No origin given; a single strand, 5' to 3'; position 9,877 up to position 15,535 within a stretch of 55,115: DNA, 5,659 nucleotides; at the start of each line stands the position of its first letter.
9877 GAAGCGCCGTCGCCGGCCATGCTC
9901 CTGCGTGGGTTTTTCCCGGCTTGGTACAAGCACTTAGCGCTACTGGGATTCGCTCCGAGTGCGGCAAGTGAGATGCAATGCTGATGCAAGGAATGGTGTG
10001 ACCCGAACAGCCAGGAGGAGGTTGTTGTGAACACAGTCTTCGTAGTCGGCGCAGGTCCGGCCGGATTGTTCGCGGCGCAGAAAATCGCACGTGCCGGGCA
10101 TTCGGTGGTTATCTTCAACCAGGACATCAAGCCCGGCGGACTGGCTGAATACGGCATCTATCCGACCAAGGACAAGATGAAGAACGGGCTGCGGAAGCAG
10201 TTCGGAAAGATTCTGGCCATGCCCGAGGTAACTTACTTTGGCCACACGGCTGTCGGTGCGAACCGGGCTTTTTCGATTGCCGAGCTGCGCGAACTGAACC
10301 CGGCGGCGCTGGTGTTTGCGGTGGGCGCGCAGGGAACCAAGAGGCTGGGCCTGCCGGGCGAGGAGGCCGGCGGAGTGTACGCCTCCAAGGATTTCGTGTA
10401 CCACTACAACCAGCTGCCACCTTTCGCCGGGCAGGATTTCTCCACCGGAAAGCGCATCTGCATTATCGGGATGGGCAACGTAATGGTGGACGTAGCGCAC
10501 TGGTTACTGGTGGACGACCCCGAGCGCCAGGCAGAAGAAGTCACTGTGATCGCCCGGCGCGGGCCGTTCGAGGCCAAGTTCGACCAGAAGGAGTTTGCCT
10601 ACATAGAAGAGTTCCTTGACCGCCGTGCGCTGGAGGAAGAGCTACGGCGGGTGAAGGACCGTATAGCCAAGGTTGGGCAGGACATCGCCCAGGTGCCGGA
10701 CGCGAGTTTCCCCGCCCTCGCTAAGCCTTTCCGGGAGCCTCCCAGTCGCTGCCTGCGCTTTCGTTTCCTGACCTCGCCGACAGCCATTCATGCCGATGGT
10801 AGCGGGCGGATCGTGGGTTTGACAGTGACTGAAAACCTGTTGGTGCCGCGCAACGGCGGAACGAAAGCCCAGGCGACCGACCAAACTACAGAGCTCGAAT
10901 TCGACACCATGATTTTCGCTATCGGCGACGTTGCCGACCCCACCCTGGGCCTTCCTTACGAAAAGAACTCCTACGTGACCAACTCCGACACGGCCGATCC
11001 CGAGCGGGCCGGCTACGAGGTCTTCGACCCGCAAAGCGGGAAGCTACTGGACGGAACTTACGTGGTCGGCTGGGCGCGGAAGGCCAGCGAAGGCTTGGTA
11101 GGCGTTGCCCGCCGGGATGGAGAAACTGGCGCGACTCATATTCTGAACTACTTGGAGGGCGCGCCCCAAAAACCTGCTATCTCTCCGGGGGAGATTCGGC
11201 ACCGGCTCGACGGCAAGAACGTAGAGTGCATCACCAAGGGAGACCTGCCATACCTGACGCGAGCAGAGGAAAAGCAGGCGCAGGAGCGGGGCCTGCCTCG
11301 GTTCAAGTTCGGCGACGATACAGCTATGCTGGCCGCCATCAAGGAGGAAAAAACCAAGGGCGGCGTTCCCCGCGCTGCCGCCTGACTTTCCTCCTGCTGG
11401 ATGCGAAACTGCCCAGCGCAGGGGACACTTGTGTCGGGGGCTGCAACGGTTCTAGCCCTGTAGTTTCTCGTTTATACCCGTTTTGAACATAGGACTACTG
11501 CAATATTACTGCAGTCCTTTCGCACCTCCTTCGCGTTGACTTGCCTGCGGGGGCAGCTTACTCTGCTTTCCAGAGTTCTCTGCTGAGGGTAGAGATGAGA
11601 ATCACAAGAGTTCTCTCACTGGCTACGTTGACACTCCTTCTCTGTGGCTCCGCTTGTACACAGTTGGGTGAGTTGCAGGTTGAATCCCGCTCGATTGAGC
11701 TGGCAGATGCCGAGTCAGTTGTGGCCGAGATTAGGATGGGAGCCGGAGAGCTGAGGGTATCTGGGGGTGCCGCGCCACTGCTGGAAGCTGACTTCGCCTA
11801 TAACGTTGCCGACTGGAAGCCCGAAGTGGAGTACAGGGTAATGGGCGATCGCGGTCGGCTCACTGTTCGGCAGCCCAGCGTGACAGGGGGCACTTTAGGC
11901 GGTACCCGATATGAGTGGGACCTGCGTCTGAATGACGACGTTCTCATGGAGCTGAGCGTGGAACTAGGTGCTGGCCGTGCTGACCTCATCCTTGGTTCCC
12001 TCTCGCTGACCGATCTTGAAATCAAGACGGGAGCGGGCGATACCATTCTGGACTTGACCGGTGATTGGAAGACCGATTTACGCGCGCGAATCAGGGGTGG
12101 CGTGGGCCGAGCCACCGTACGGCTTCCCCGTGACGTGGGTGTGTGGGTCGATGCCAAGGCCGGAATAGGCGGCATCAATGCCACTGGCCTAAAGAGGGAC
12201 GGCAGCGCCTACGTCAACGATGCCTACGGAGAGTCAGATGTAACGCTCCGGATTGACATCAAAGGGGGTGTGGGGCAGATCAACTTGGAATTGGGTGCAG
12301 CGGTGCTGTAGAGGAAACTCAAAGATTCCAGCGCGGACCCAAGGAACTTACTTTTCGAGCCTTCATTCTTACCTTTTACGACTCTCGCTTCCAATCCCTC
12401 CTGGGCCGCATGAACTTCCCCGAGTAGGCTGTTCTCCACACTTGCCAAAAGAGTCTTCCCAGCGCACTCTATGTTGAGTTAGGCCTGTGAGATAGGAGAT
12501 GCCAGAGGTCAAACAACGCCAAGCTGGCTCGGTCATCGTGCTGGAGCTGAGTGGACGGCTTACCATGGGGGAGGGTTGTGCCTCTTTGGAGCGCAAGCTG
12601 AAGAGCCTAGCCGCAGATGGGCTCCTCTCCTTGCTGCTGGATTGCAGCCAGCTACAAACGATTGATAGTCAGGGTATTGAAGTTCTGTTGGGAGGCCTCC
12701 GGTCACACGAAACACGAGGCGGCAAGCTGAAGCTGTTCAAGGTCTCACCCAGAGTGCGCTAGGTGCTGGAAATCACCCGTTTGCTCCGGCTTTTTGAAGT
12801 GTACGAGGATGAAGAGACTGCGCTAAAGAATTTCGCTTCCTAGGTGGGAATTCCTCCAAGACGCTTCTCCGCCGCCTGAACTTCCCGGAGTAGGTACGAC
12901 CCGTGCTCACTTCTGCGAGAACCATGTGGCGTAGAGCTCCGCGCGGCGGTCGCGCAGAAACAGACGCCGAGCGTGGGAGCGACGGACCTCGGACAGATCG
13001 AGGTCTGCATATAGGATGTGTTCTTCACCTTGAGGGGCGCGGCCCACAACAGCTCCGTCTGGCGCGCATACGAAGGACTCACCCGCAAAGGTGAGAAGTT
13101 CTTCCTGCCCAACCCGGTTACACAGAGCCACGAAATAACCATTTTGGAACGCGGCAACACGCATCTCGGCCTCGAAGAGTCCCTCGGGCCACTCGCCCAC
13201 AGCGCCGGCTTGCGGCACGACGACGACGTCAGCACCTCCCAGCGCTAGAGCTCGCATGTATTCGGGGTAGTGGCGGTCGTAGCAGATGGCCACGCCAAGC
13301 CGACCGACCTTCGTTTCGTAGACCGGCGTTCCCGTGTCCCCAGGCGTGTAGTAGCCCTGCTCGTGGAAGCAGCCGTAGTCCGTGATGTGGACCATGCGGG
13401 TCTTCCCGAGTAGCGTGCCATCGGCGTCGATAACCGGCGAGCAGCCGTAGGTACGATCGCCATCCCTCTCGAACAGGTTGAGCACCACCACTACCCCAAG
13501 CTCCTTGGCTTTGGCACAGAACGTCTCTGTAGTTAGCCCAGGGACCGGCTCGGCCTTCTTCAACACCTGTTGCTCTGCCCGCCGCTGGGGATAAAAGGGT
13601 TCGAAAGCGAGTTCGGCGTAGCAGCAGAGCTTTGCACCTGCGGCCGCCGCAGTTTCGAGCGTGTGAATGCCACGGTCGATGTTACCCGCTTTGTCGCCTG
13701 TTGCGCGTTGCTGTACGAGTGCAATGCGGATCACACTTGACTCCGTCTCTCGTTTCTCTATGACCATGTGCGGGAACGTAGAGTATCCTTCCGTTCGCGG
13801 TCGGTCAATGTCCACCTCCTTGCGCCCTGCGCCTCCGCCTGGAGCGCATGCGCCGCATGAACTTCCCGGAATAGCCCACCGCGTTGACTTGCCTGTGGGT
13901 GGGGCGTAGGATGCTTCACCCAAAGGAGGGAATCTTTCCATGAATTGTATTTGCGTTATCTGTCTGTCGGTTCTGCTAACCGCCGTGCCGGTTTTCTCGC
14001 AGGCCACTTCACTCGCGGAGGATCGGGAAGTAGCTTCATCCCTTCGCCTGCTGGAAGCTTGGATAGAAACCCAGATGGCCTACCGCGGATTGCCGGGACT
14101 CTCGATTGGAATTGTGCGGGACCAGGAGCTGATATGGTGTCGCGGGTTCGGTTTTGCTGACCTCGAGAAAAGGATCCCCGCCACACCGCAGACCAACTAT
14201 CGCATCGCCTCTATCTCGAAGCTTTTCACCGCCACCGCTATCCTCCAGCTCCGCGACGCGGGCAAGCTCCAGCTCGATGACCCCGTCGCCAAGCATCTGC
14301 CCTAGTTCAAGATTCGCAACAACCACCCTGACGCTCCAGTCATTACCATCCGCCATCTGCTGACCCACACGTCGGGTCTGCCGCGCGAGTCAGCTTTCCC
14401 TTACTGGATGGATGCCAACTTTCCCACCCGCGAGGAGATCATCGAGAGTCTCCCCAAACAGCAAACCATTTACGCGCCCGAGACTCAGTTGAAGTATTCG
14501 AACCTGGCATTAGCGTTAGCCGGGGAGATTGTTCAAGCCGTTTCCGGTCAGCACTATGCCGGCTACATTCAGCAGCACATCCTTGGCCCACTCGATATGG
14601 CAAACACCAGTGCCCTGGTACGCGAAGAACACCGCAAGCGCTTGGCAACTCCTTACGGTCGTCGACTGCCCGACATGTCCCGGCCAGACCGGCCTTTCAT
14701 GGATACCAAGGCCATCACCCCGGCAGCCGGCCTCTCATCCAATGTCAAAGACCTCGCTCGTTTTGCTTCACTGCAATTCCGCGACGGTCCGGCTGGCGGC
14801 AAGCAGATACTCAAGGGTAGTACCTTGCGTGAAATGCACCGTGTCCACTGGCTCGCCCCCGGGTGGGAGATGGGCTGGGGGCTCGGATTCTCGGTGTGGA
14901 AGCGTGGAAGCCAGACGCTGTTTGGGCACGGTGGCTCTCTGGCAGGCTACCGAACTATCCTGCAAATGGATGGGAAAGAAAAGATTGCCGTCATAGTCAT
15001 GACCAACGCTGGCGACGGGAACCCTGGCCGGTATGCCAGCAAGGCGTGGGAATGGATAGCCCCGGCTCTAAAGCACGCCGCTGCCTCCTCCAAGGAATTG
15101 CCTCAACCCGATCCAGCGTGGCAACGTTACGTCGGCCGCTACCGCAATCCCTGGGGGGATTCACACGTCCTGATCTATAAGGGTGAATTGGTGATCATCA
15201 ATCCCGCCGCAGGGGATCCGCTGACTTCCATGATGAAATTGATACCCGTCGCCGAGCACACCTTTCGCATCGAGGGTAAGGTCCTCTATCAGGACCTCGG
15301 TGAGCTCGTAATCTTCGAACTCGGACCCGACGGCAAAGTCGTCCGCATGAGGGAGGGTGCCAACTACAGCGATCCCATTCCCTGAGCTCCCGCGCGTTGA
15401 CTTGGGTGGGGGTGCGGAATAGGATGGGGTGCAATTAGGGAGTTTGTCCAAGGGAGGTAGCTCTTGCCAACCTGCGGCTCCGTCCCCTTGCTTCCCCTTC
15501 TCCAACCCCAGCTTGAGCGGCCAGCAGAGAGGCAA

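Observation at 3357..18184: One promoter cassette reused in front of at least ten unrelated island genes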

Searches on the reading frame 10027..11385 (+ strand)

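Call 13: search_protein_families(library=pfam, proteins=[window:10027-11385:+], max_evalue=0.01)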
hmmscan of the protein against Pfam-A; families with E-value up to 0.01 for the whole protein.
window:10027-11385:+ (452 aa): 11 families
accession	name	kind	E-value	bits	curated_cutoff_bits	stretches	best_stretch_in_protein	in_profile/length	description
PF07992.20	Pyr_redox_2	-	4.4e-15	56.3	26.1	1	3-305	2-279/291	Pyridine nucleotide-disulphide oxidoreductase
PF13450.12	NAD_binding_8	-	5e-07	30.3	21.9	1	6-41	1-36/68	NAD(P)-binding Rossmann-like domain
PF03486.20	HI0933_like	-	1.2e-06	28.6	50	1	3-37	2-36/244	HI0933-like protein Rossmann domain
PF12831.13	FAD_oxidored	-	3.8e-06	26.9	27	1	4-52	2-50/416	FAD dependent oxidoreductase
PF00070.33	Pyr_redox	-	1.5e-05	25.8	22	0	4-35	2-33/82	Pyridine nucleotide-disulphide oxidoreductase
PF01946.23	Thi4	-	5.8e-05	22.9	26.2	1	4-40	20-57/235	Thi4 family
PF00890.30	FAD_binding_2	-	0.00017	21.4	20.4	1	4-33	2-31/414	FAD binding domain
PF01134.28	GIDA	-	0.00022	20.8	22.1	1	4-34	2-32/391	Glucose inhibited division protein A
PF01494.25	FAD_binding_3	-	0.0005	19.8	22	1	3-32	3-32/349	FAD binding domain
PF13738.12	Pyr_redox_3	-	0.00081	19.1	30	0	6-30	2-27/305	Pyridine nucleotide-disulphide oxidoreductase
PF01266.30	DAO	-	0.0048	16.9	27.9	1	4-34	2-32/353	FAD dependent oxidoreductase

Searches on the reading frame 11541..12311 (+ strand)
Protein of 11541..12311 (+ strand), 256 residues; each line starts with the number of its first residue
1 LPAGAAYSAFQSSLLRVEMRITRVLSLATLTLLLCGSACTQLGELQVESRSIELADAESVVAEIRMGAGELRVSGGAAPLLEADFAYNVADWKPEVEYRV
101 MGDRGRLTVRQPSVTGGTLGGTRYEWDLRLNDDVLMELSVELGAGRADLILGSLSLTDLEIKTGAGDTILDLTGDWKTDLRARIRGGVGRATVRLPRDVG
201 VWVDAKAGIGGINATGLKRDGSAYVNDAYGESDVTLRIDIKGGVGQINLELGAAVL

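Call 13: search_protein_families(library=pfam, proteins=[window:11541-12311:+], max_evalue=0.01)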
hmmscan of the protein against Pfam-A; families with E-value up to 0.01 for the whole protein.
window:11541-12311:+ (256 aa): 2 families
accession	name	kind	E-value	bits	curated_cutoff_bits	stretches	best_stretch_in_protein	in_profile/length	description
PF17115.11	Toast_rack_N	-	2.1e-19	70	22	1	56-144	2-92/92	N-terminal domain of toast_rack, DUF2154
PF09922.15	LiaF-like_C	-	9.4e-08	32.4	29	1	155-248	13-113/114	Cell wall-active antibiotics response LiaF, C-terminal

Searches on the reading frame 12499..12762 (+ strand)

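Call 77: search_protein_families(library=pfam, proteins=[window:12499-12762:+], max_evalue=0.001)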
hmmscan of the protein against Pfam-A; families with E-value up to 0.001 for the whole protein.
window:12499-12762:+ (87 aa): 2 families
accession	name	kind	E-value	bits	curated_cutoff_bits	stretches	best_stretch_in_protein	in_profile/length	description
PF01740.26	STAS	-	3.7e-10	39.9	22.6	1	7-87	5-85/106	STAS domain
PF13466.11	STAS_2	-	1.3e-09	38.6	29.2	1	15-87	1-71/80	STAS domain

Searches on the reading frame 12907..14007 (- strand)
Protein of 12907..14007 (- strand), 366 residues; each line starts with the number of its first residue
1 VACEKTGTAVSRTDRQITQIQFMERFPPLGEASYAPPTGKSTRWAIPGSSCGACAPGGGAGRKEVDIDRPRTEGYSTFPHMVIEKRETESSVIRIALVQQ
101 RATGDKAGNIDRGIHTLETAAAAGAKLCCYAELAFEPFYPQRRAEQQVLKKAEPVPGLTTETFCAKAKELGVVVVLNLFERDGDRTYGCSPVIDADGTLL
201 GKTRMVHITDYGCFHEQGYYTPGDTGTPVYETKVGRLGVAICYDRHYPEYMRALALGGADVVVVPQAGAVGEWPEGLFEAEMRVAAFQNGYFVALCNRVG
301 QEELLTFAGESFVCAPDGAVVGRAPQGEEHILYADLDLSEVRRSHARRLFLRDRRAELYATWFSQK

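Call 13: search_protein_families(library=pfam, proteins=[window:12907-14007:-], max_evalue=0.01)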
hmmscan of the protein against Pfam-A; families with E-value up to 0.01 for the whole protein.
window:12907-14007:- (366 aa): 1 family
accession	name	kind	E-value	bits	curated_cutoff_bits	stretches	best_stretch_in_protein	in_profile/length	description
PF00795.27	CN_hydrolase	-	6.6e-49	167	23.2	1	94-343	1-253/256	Carbon-nitrogen hydrolase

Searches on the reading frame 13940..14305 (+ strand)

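Call 14: search_protein_families(library=pfam, proteins=[window:13940-14305:+], max_evalue=0.01)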
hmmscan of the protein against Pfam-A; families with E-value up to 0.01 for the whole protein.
window:13940-14305:+ (121 aa): 2 families
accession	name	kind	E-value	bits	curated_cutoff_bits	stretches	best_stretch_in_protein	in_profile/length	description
PF00144.29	Beta-lactamase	-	6e-27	95.1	27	1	38-121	1-84/329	Beta-lactamase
PF00768.25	Peptidase_S11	-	0.0045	16.9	27.6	1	84-117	32-65/239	D-alanyl-D-alanine carboxypeptidase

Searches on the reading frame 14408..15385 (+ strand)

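Call 14: search_protein_families(library=pfam, proteins=[window:14408-15385:+], max_evalue=0.01)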
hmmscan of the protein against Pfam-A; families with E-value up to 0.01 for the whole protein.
window:14408-15385:+ (325 aa): 2 families
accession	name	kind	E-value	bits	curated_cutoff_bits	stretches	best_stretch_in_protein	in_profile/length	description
PF00144.29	Beta-lactamase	-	6.2e-34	118.1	27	1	7-208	121-317/329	Beta-lactamase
PF11954.13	DUF3471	-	0.00053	20.8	29.3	1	233-315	7-87/103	Domain of unknown function (DUF3471)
